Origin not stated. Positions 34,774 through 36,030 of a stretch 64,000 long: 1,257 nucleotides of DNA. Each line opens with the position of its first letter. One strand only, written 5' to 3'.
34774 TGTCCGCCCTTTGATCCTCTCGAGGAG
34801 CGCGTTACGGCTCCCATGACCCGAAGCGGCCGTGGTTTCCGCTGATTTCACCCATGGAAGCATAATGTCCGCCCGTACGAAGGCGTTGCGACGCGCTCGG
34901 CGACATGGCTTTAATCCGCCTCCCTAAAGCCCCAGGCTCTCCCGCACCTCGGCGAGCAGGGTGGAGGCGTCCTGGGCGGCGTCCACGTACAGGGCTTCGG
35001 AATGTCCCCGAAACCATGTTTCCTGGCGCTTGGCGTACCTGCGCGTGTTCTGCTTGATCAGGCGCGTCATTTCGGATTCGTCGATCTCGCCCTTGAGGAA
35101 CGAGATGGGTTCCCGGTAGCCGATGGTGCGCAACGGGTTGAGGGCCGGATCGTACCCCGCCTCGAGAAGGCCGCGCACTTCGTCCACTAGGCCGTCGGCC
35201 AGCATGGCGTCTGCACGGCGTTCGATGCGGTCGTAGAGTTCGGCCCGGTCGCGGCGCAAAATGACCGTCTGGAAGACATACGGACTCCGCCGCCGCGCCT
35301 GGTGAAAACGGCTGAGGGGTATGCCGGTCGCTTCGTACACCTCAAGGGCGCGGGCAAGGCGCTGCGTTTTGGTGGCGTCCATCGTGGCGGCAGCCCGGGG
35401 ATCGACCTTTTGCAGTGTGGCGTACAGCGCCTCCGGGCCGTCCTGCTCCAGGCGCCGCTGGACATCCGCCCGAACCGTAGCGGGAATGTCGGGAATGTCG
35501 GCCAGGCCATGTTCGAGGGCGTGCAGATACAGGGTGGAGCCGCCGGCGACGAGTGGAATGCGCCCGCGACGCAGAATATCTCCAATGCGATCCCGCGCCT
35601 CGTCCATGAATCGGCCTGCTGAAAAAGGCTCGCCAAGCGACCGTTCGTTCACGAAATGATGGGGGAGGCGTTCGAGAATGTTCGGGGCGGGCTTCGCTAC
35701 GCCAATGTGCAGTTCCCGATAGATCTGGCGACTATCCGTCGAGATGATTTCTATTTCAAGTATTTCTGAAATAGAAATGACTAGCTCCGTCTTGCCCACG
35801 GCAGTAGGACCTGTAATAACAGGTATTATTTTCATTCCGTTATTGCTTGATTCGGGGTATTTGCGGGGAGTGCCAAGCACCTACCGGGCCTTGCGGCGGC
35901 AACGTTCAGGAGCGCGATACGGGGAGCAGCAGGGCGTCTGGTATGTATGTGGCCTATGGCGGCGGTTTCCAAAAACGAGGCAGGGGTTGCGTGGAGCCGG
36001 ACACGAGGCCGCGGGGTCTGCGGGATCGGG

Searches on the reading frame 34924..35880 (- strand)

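Call 22: search_protein_families(library=pfam, proteins=[window:34924-35880:-])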
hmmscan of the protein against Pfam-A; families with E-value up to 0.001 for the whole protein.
window:34924-35880:- (318 aa): 2 families
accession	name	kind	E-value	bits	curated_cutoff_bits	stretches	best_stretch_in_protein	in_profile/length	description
PF01715.23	IPPT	-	4.2e-78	262.8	23.6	1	52-292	1-242/243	IPP transferase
PF01745.22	IPT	-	5.4e-07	29.7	20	1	20-84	4-68/233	Isopentenyl transferase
